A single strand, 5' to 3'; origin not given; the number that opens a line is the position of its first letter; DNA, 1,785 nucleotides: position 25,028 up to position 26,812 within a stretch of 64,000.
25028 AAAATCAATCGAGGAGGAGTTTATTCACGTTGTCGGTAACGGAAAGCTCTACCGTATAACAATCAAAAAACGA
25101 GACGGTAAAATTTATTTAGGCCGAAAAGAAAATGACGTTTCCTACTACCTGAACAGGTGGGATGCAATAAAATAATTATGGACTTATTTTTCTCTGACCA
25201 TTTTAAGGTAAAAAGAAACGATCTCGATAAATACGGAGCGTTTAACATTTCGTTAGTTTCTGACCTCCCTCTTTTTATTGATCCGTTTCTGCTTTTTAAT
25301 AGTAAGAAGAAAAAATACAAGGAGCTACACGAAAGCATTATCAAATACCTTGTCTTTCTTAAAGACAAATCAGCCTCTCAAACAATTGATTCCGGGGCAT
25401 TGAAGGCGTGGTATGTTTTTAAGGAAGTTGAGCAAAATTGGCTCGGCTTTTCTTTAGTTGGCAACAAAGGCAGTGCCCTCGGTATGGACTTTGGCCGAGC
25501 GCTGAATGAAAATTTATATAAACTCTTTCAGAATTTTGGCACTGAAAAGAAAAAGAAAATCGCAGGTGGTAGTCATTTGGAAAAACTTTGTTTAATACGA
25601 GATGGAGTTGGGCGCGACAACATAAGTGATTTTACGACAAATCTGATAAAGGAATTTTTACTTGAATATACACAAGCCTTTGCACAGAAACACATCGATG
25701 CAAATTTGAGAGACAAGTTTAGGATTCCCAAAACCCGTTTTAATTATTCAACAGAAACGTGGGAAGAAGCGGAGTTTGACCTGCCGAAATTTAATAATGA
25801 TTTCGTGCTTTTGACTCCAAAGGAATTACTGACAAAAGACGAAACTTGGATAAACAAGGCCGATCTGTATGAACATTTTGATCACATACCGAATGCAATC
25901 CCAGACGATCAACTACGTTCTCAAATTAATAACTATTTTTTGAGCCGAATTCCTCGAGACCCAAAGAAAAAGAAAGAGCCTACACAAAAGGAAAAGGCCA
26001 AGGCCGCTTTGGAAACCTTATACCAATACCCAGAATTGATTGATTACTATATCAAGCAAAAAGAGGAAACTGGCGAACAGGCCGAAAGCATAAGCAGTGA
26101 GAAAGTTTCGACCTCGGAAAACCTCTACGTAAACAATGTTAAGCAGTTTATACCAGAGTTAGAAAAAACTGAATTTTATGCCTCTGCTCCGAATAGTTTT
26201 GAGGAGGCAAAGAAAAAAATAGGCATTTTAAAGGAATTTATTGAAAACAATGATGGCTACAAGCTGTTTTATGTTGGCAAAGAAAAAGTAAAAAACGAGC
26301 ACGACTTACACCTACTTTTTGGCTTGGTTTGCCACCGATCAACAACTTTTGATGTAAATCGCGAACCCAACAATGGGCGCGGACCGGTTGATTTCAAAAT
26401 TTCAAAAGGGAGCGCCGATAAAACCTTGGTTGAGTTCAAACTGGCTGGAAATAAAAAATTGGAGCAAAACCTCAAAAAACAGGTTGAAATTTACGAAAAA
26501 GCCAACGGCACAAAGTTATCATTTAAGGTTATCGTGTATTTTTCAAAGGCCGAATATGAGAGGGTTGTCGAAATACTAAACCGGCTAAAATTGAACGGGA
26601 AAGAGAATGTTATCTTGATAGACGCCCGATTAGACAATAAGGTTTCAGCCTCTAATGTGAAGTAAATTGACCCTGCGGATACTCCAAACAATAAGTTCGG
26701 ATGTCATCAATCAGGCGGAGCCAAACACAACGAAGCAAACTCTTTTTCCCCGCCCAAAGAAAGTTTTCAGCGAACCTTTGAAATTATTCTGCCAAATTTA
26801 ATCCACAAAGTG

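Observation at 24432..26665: Two extra nuclease-motif genes appended to the type III R-M operon: candidate accessory or stand-alone defence module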

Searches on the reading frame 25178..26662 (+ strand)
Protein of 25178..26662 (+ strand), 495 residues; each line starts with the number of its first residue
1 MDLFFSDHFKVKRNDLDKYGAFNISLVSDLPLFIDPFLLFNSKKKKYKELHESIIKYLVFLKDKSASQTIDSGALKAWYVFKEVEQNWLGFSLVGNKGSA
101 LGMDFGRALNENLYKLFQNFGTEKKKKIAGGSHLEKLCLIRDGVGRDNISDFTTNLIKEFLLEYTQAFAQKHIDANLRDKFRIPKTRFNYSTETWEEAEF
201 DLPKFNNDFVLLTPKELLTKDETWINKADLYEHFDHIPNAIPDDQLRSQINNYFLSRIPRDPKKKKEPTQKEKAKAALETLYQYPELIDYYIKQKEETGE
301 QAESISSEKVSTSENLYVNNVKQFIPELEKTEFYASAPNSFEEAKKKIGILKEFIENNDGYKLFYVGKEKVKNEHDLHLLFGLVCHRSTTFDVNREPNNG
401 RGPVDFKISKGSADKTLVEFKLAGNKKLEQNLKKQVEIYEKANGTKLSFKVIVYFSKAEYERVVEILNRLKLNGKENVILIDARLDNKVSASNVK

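Call 3: search_protein_families(library=pfam, proteins=[window:25178-26662:+], max_evalue=0.1)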
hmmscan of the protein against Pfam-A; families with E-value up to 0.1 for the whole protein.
window:25178-26662:+ (495 aa): 3 families
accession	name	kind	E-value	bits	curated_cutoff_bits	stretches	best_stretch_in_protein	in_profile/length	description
PF08011.17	PDDEXK_9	-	0.033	14.6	25.5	1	373-453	2-93/105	PD-(D/E)XK nuclease superfamily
PF18263.7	MCM6_C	-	0.062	13.9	23.7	0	280-309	30-59/107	MCM6 C-terminal winged-helix domain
PF20672.3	Gag_FV_central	-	0.062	13.3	30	0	431-491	87-146/173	Spumavirus Gag polyprotein, conserved central domain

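Call 4: search_protein_families(library=padloc, proteins=[window:25178-26662:+], max_evalue=0.1)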
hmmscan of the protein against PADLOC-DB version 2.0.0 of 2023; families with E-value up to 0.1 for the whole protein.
window:25178-26662:+ (495 aa): 2 families
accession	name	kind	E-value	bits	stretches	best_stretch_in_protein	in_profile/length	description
PDLC04597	PDC-M36A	-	1.7e-22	77.9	1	21-234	22-225/457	-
PDLC04598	PDC-M36A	-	8.6e-05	20.1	1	141-234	6-98/330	-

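Call 5: search_protein_families(library=ncbifam, proteins=[window:25178-26662:+], max_evalue=0.1)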
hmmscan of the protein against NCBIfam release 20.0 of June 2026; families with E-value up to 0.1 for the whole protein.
window:25178-26662:+ (495 aa): 0 families

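Call 7: find_homologous_proteins(query=window:25178-26662:+)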
Query window:25178-26662:+ (495 aa): 6616 proteins with E <= 0.001 among 8000 candidates; the best 120 are listed.
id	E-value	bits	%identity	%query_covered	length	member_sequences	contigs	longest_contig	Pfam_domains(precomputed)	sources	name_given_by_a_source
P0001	0.0e+0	1088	99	100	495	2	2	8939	PF28130.1,PF28123.1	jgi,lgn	jgi:hypothetical protein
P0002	3.2e-253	859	77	99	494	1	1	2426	PF28130.1,PF28123.1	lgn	-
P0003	4.0e-250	849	77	100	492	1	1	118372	PF28130.1,PF28123.1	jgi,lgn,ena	-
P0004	1.4e-246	837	76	100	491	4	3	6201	PF28130.1,PF28123.1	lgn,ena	-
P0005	1.6e-246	837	75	100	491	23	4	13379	PF28130.1,PF28123.1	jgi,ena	-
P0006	1.7e-246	837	76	100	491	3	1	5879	PF28130.1,PF28123.1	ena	-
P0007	1.9e-246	837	76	100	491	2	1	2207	PF28130.1,PF28123.1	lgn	-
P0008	4.1e-246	835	76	100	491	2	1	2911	PF28130.1,PF28123.1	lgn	-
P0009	5.0e-246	835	76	100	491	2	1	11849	PF28130.1,PF28123.1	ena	-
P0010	1.0e-245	834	76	100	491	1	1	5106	PF28130.1,PF28123.1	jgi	-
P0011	1.5e-245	834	75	100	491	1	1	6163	PF28130.1,PF28123.1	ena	-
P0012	3.3e-245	832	76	100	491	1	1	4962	PF28130.1,PF28123.1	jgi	-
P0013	1.8e-244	830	76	100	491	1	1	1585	PF28130.1,PF28123.1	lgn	-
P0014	8.2e-244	828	76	100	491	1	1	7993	PF28130.1,PF28123.1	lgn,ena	-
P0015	9.2e-244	828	76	100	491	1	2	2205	PF28130.1,PF28123.1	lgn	-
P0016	9.4e-244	828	75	100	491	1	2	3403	PF28130.1,PF28123.1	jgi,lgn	-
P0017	1.3e-243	827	75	100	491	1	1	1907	PF28130.1,PF28123.1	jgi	-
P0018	1.8e-243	827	75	100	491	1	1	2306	PF28130.1,PF28123.1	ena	-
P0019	2.1e-243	826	75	100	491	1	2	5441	PF28130.1,PF28123.1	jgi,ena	-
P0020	2.9e-243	826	75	100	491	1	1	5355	PF28130.1,PF28123.1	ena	-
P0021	3.0e-243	826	75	100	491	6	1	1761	PF28130.1,PF28123.1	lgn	-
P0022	3.4e-243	826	75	100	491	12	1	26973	PF28130.1,PF28123.1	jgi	jgi:hypothetical protein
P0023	3.9e-243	826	75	100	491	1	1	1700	PF28130.1,PF28123.1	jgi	-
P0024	5.1e-243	825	75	100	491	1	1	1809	PF28130.1,PF28123.1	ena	-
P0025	7.3e-243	825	75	100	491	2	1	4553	PF28130.1,PF28123.1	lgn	-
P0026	9.1e-243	824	75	100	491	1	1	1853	PF28130.1,PF28123.1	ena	-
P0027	9.5e-243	824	75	100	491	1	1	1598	PF28130.1,PF28123.1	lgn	-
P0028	1.7e-242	823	75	100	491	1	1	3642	PF28130.1,PF28123.1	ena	-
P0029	4.1e-242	822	75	100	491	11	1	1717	PF28130.1,PF28123.1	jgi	-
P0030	4.5e-242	822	74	100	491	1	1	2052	PF28130.1,PF28123.1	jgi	-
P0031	5.7e-242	822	74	100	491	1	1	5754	PF28130.1,PF28123.1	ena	-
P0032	6.0e-242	822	74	100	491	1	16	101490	PF28130.1,PF28123.1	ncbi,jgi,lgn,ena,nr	ncbi:MAG: hypothetical protein GX926_03230 [Candidatus Magasanikbacteria bacterium]|jgi:hypothetical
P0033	1.9e-241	820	74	99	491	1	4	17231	PF28130.1,PF28123.1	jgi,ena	-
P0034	2.4e-241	820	74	100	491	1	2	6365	PF28130.1,PF28123.1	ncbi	-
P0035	1.3e-240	817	74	100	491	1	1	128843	PF28130.1,PF28123.1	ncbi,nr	ncbi:MAG: hypothetical protein QMD01_00685 [Thermodesulfovibrionales bacterium]|nr:hypothetical prot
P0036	2.2e-240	816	74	100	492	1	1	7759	PF28130.1,PF28123.1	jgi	-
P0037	3.6e-240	816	74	100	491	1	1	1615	PF28130.1,PF28123.1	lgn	-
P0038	3.8e-239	812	74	100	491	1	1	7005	PF28130.1,PF28123.1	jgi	-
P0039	7.0e-239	812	74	100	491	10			PF28130.1,PF28123.1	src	-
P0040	2.9e-236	803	74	100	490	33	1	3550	PF28130.1,PF28123.1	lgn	-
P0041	5.9e-236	802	73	100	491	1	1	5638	PF28130.1,PF28123.1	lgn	-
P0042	3.1e-235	799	73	100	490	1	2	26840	PF28130.1,PF28123.1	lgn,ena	-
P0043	3.1e-234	796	72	100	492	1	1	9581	PF28130.1,PF28123.1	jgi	jgi:hypothetical protein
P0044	6.0e-234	795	71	100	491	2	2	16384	PF28130.1,PF28123.1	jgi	jgi:hypothetical protein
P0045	6.4e-234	795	73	100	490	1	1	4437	PF28130.1,PF28123.1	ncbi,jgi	jgi:hypothetical protein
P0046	2.8e-233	793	73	99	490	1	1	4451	PF28130.1,PF28123.1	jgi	-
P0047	1.0e-232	791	71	100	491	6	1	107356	PF28130.1,PF28123.1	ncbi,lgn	-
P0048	1.1e-232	791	71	100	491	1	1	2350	PF28130.1,PF28123.1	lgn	-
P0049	5.4e-232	789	73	100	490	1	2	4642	PF28130.1,PF28123.1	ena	-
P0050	6.5e-232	789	71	100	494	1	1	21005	PF28130.1,PF28123.1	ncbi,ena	ncbi:MAG: hypothetical protein ABIK20_05250 [Candidatus Omnitrophota bacterium]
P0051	6.7e-232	789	73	100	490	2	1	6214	PF28130.1,PF28123.1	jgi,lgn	jgi:hypothetical protein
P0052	7.0e-232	788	71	99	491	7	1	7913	PF28130.1,PF28123.1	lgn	-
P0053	1.3e-230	784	72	100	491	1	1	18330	PF28130.1,PF28123.1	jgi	jgi:hypothetical protein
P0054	4.2e-230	783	71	99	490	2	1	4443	PF28130.1,PF28123.1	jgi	jgi:hypothetical protein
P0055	7.9e-230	782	71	100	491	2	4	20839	PF28130.1,PF28123.1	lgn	-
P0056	6.5e-229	779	71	100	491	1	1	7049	PF28130.1,PF28123.1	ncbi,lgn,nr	ncbi:MAG: hypothetical protein Q7K11_01915 [Candidatus Berkelbacteria bacterium]|nr:hypothetical pro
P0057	1.2e-227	774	69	99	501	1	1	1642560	PF28130.1,PF28123.1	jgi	jgi:hypothetical protein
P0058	1.7e-227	774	70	100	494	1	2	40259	PF28130.1,PF28123.1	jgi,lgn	jgi:hypothetical protein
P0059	4.8e-226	769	71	99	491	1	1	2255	PF28130.1,PF28123.1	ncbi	-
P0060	2.2e-225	767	71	99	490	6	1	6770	PF28130.1,PF28123.1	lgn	-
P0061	1.8e-224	764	72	100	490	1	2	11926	PF28130.1,PF28123.1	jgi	-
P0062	3.2e-224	763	68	100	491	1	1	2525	PF28130.1,PF28123.1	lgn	-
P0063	4.5e-224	763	70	100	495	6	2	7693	PF28130.1,PF28123.1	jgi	jgi:hypothetical protein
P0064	1.3e-220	751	68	100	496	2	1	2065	PF28130.1,PF28123.1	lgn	-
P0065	9.1e-220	749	69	99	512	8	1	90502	PF28130.1,PF28123.1,PF08011.18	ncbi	-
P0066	4.1e-219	746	70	100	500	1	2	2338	PF28130.1,PF28123.1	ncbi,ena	-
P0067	3.9e-217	740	75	90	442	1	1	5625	PF28130.1,PF28123.1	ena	-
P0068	1.2e-216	738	68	100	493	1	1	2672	PF28130.1,PF28123.1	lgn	-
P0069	5.1e-215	733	66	100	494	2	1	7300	PF28130.1,PF28123.1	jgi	jgi:hypothetical protein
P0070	2.3e-214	731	67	99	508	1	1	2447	PF28130.1,PF28123.1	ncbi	-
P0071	7.8e-214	729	67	100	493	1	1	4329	PF28130.1,PF28123.1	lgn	-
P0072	8.8e-212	722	67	100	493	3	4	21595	PF28130.1,PF28123.1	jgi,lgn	-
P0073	1.6e-210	718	68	100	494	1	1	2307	PF28130.1,PF28123.1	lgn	-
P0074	4.2e-210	717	72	90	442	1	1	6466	PF28130.1,PF28123.1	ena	-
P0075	8.0e-210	716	73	90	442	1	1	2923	PF28130.1,PF28123.1,PF08011.18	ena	-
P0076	1.2e-209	715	67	100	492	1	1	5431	PF28130.1,PF28123.1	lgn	-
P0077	2.2e-207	708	65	100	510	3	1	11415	PF28130.1,PF28123.1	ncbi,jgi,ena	-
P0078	1.4e-206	705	66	99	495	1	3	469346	PF28130.1,PF28123.1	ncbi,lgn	ncbi:MAG: hypothetical protein WD231_02325 [Candidatus Woykebacteria bacterium]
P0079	7.0e-205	699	63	99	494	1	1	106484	PF28130.1,PF28123.1,PF08011.18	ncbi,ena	-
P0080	5.1e-204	697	70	89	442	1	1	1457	PF28130.1,PF28123.1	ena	-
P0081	9.4e-204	696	65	100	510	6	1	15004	PF28130.1,PF28123.1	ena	-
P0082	1.7e-203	695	67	99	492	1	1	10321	PF28130.1,PF28123.1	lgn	-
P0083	2.1e-203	695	64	100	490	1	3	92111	PF28130.1,PF28123.1,PF08011.18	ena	-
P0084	1.2e-202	692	64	99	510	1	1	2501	PF28130.1,PF28123.1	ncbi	-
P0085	1.8e-201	688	64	100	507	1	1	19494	PF28130.1,PF28123.1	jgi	jgi:hypothetical protein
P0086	2.0e-201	688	63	100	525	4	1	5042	PF28130.1,PF28123.1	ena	-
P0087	2.5e-201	688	74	83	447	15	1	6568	PF28130.1,PF28123.1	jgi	-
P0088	3.1e-201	687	66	100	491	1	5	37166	PF28130.1,PF28123.1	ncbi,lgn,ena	-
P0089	4.6e-201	687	63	100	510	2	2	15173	PF28130.1,PF28123.1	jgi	jgi:hypothetical protein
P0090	1.1e-200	686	64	100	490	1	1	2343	PF28130.1,PF28123.1,PF08011.18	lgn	-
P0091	1.8e-200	685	64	100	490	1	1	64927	PF28130.1,PF28123.1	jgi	jgi:hypothetical protein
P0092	3.2e-199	681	63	100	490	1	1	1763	PF28130.1,PF28123.1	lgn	-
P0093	1.2e-198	679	65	99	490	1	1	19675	PF28130.1,PF28123.1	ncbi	-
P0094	2.3e-198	678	74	83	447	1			PF28130.1,PF28123.1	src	-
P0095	4.9e-198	677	63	100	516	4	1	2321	PF28130.1,PF28123.1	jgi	jgi:hypothetical protein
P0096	4.9e-198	677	62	100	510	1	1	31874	PF28130.1,PF28123.1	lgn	-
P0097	2.0e-197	675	65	99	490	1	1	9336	PF28130.1,PF28123.1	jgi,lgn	-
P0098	8.5e-197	673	63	100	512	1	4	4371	PF28130.1,PF28123.1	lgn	-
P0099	1.8e-196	672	64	100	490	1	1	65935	PF28130.1,PF28123.1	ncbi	ncbi:MAG: hypothetical protein ABIH87_03355 [bacterium]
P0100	1.7e-195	669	64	100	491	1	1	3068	PF28130.1,PF28123.1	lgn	-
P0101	2.4e-195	668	63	99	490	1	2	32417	PF28130.1,PF28123.1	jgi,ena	-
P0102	2.7e-195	668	64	99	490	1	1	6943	PF28130.1,PF28123.1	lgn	-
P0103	2.2e-194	665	64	100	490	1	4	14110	PF28130.1,PF28123.1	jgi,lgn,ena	-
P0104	4.8e-194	664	64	99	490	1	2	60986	PF28130.1,PF28123.1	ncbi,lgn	-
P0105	5.7e-194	663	61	100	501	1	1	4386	PF28130.1,PF28123.1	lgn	-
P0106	1.6e-192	659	63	99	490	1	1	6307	PF28130.1,PF28123.1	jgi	-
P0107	8.8e-192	656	63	99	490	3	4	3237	PF28130.1,PF28123.1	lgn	-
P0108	9.7e-192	656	63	99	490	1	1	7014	PF28130.1,PF28123.1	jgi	jgi:hypothetical protein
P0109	1.8e-191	655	61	99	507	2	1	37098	PF28130.1,PF28123.1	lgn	-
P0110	1.9e-191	655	74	79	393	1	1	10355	PF28130.1,PF28123.1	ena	-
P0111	7.8e-191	653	60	99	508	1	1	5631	PF28130.1,PF28123.1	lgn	-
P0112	2.9e-190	651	62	99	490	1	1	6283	PF28130.1,PF28123.1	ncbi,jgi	ncbi:MAG: hypothetical protein WC806_05885 [Candidatus Gracilibacteria bacterium]|jgi:hypothetical p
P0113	1.3e-189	649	60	99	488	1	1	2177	PF28130.1,PF28123.1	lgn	-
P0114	2.5e-189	648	63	99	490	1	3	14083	PF28130.1,PF28123.1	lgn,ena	-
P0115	3.0e-189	648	62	99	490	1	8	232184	PF28130.1,PF28123.1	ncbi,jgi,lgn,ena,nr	ncbi:hypothetical protein HOD30_04865 [Candidatus Peregrinibacteria bacterium]|jgi:hypothetical prot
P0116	2.1e-188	645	62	99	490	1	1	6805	PF28130.1,PF28123.1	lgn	-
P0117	5.6e-187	640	63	93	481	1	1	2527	PF28130.1,PF28123.1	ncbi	-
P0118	1.6e-186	639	60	99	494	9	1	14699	PF28130.1,PF28123.1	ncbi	-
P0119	7.6e-186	637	61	99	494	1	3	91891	PF28130.1,PF28123.1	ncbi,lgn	-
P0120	1.5e-184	632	62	99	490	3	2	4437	PF28130.1,PF28123.1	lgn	-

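Call 8: search_solved_structures(query=window:25178-26662:+, max_evalue=10)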
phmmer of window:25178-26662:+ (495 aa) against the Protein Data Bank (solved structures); distinct sequences matched with E-value up to 10: 1.
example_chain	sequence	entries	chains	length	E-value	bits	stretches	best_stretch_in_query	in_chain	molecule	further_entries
5gr8_A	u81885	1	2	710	1.1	11.2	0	312-357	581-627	Leucine-rich repeat receptor-like protein kinase PEPR1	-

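Call 17: find_related_loci(query=A1, collection=genome_contigs, flank=10000)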
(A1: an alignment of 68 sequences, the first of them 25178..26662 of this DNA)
Query A1 (495 aa) in genome_contigs; peptide patterns used: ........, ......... (x = any residue, [..] = any of these).
599 stretches matched a pattern (row limit reached: there are more); 510 encode a relative of the query (tblastn E <= 1e-3); the best 80 are kept; 80 distinct loci.
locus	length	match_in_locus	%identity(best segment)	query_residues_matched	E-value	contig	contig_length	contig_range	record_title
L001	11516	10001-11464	71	1-492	0e+0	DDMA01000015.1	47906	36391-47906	MAG TPA_asm: Patescibacteria group bacterium UBA2558 UBA2558_contig_77, whole genome shotgun sequence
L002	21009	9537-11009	71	1-494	0e+0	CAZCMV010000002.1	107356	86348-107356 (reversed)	MAG TPA_asm: uncultured Bdellovibrionales bacterium isolate SRP192927_co1_222 genome assembly, contig: NODE_143_length_1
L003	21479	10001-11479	66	1-492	0e+0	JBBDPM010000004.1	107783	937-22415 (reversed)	MAG: Candidatus Woykebacteria bacterium isolate LejiaB_42_22 Lejia_B_243_length_107783_cov_12, whole genome shotgun sequ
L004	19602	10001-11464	65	1-492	0e+0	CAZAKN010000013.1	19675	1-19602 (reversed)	MAG TPA_asm: uncultured Gammaproteobacteria bacterium isolate SRP141376_co4_205 genome assembly, contig: NODE_4805_lengt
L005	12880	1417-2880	63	1-492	0e+0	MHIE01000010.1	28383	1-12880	MAG: Candidatus Buchananbacteria bacterium RIFCSPHIGHO2_01_FULL_44_11 rifcsphigho2_01_scaffold_21049, whole genome shotg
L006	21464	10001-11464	62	1-492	0e+0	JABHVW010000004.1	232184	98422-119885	MAG: Candidatus Peregrinibacteria bacterium isolate SI047_bin117 k141_120267, whole genome shotgun sequence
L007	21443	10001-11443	61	3-492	0e+0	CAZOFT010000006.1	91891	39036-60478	MAG TPA_asm: uncultured Gammaproteobacteria bacterium isolate SRP300315_co1_15 genome assembly, contig: NODE_123_length_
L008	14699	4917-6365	60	3-494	0e+0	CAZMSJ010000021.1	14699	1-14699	MAG TPA_asm: uncultured Gammaproteobacteria bacterium isolate SRP298887_co1_344 genome assembly, contig: NODE_4134_lengt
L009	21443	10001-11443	58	3-492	0e+0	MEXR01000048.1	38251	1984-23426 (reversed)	MAG: Candidatus Amesbacteria bacterium RIFOXYB1_FULL_44_23 rifoxyb1_full_scaffold_614, whole genome shotgun sequence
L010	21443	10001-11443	59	3-492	0e+0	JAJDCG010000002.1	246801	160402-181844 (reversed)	MAG: Candidatus Levyibacteriota bacterium isolate OFTM197 OFTM197_1, whole genome shotgun sequence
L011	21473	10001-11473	56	3-495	0e+0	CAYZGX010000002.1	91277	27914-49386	MAG TPA_asm: uncultured Gammaproteobacteria bacterium isolate SRP278252_co1_182 genome assembly, contig: NODE_262_length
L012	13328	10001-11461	57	1-495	0e+0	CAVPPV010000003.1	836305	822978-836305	MAG: uncultured Acidobacteriaceae bacterium isolate MFD00008.bin.1.117 genome assembly, contig: contig_4307, whole genom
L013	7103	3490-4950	56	1-492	0e+0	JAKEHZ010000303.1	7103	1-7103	MAG: Acidobacteria bacterium isolate PMV_8.33 PMV_8.33.k101_649422, whole genome shotgun sequence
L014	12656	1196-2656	57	1-495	0e+0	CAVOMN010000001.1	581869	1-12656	MAG: uncultured Acidobacteriaceae bacterium isolate MFD00008.bin.2.132 genome assembly, contig: contig_104311, whole gen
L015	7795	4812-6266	57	1-494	1e-180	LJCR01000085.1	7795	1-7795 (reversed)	Kouleothrix aurantiaca strain COM-B contig_85, whole genome shotgun sequence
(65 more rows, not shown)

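Call 26: find_encoding_contigs(protein=window:25178-26662:+, flank=10000)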
Protein window:25178-26662:+ (495 aa): no gene with exactly this product is on record in the collection.

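Call 27: predict_structure(alignment_id=A1)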
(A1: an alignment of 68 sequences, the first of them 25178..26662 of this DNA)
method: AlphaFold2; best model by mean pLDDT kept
length: 495 residues; sequences in the alignment: 68
mean_pLDDT: 78.9   pTM: 0.81
mean pLDDT of the five models: 78.9, 78.6, 77.7, 74.2, 70.2
residues with pLDDT >= 90: 137; 70-90: 237; 50-70: 73; < 50: 48
segments of 3 or more residues with pLDDT < 50: 84-100, 124-128, 141-150, 396-404, 492-495
pLDDT, mean of each block of 10 residues (from residue 1): 86 92 84 81 87 85 77 77 46 38 69 68 52 61 45 75 95 97 87 91 89 88 78 82 90 88 73 88 81 85 90 93 89 85 89 88 90 86 72 49 55 75 90 70 75 94 94 87 76 42
secondary structure, 60 per line:
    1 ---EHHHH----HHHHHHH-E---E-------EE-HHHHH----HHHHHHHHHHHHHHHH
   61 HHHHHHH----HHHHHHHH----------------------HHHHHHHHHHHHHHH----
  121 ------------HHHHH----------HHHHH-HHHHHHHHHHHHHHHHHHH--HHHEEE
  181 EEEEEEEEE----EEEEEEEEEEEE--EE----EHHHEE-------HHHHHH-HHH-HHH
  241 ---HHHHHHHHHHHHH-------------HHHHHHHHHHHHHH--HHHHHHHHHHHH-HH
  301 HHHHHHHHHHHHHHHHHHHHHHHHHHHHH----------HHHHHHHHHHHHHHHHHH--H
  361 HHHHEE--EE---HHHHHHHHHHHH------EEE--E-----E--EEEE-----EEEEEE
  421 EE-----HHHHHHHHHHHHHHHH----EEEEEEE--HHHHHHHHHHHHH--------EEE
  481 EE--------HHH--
elements in order: H5-8 H13-19 H36-40 H45-67 H72-79 H102-116 H133-137 H148-152 H154-172 E178-189 E194-205 H227-232 H244-256 H270-283 H286-297 H299-329 H340-357 H360-364 H374-385 E392-394 E406-409 E415-422 H428-443 E448-454 H457-469 E478-482

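Call 28: search_protein_representatives(protein=window:25178-26662:+)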
Query: 495 residues. Proteins with E-value up to 0.001 (for the whole library): 2325; up to 1e-10: 1219; up to 1e-30: 312. The best 150 are listed.
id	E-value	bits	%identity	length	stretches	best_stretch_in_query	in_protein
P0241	1.0e-148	512.5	51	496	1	3-493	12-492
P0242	1.3e-147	508.8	53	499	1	3-493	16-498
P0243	1.6e-140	485.5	52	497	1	2-493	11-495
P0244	1.1e-138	479.5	52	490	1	1-492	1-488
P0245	2.2e-138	478.5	48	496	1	3-492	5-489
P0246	2.6e-135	468.3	49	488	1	3-492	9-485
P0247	2.9e-130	451.7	50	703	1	3-487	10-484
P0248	1.2e-128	446.4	50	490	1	2-494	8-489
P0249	1.0e-125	436.7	45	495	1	2-492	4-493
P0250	3.1e-125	435.1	46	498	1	5-495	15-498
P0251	1.4e-124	432.9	47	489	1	3-493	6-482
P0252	4.7e-123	427.9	45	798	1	2-483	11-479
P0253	2.4e-122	425.6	46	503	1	3-495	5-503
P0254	4.5e-122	424.7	44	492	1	4-493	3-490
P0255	5.3e-121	421.2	47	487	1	2-492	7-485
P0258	4.1e-117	408.3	50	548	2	3-392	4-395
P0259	1.2e-115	403.5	45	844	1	2-485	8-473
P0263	9.8e-113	393.9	45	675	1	3-483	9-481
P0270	3.1e-109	382.3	44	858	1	1-490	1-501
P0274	7.5e-108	377.8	47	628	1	1-403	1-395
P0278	2.6e-103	362.8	45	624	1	3-380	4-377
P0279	1.5e-101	357.0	42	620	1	1-491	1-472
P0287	5.5e-98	345.3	46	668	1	3-484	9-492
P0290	8.1e-96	338.1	42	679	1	3-484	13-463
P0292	9.5e-95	334.6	44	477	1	3-382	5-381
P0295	1.1e-90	321.2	45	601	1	3-388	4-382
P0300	9.9e-88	311.5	41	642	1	4-390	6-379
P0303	1.7e-85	304.1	39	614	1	1-385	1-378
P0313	2.2e-80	287.3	44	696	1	3-326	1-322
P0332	5.0e-70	253.1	37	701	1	3-374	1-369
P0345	3.0e-64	234.0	37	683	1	60-489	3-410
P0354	7.2e-62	226.2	40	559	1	117-492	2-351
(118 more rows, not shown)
